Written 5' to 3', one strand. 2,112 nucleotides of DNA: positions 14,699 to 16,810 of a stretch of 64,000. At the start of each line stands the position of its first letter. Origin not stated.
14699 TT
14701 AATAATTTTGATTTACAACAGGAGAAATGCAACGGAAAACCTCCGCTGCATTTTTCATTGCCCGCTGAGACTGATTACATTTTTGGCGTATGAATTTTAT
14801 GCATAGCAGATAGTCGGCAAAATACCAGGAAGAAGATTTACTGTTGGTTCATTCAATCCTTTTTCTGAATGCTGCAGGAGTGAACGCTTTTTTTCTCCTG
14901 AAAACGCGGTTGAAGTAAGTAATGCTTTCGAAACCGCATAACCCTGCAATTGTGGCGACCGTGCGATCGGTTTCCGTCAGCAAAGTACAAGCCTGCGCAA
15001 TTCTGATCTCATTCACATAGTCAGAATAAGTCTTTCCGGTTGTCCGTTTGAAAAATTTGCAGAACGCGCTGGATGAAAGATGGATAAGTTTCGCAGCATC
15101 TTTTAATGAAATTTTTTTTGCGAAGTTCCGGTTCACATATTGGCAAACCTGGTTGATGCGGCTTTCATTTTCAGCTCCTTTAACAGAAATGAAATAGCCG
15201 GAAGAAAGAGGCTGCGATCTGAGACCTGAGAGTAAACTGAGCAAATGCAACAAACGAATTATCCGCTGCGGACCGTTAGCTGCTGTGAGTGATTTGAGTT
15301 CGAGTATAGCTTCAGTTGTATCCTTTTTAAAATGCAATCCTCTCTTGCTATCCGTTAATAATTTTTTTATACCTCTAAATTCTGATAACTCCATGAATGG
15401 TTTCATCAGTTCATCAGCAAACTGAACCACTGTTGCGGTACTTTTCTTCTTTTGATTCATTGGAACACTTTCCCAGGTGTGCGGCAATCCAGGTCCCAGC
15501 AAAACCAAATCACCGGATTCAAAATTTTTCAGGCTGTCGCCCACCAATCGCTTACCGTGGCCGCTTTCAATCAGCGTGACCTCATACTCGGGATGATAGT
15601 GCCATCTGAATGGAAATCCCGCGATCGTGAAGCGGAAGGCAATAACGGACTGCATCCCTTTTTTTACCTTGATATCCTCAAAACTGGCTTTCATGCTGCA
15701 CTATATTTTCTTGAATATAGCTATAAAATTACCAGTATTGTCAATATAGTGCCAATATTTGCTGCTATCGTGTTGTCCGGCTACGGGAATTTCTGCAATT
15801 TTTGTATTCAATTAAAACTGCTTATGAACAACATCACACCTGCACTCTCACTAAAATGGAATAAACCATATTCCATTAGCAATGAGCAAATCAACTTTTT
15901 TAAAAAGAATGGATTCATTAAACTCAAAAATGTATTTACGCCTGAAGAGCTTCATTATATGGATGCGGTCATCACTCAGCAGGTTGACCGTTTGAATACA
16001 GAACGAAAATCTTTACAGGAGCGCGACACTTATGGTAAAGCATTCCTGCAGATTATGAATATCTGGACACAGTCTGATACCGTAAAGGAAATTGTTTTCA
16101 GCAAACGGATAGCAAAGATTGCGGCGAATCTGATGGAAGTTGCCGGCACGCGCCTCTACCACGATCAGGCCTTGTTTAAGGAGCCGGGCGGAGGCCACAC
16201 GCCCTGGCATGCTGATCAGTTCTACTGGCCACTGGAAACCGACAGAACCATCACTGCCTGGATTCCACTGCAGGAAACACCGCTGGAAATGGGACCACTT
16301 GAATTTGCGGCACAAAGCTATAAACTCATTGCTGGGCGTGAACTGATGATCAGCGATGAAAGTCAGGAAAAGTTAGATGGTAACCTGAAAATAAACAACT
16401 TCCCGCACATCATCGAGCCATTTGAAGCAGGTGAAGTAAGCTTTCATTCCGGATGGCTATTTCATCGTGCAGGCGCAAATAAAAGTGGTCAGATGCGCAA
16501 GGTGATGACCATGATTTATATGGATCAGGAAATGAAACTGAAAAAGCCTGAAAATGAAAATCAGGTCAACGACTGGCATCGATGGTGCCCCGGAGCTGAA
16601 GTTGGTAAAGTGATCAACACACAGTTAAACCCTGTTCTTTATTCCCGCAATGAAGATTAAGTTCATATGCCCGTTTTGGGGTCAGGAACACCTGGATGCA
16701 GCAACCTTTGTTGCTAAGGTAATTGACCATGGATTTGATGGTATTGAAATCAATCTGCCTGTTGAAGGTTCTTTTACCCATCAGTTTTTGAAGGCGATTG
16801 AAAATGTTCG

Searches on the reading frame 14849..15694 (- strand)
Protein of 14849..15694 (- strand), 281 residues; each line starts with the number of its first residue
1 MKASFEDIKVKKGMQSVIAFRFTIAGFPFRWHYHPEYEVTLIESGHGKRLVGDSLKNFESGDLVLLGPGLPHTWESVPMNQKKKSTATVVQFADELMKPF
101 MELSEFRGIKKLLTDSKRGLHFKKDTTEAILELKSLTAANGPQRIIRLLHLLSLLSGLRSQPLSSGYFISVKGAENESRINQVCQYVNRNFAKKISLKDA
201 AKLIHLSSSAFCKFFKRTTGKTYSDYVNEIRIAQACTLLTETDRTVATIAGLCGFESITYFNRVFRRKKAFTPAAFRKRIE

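Call 20: search_protein_families(library=pfam, proteins=[window:14849-15694:-], max_evalue=0.001)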
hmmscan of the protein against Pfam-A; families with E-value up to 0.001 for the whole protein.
window:14849-15694:- (281 aa): 4 families
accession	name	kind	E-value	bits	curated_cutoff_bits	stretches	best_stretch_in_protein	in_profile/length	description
PF12833.13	HTH_18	-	2.1e-19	70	33.6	1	201-279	2-80/80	Helix-turn-helix domain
PF00165.29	HTH_AraC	-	1.5e-15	57.3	26.6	2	190-228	4-42/42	Bacterial regulatory helix-turn-helix proteins, AraC family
PF02311.25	AraC_binding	-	4.1e-06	27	21.1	1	25-79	12-66/135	AraC-like ligand binding domain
PF07883.17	Cupin_2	-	4.9e-05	23.4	27.2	1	29-75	11-57/70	Cupin domain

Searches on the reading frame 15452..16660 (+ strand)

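Call 20: search_protein_families(library=pfam, proteins=[window:15452-16660:+], max_evalue=0.001)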
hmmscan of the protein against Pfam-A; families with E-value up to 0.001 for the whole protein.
window:15452-16660:+ (402 aa): 1 family
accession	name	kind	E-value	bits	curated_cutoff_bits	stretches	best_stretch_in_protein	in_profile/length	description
PF05721.19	PhyH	-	1.7e-24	87.7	22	1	150-351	1-213/213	Phytanoyl-CoA dioxygenase (PhyH)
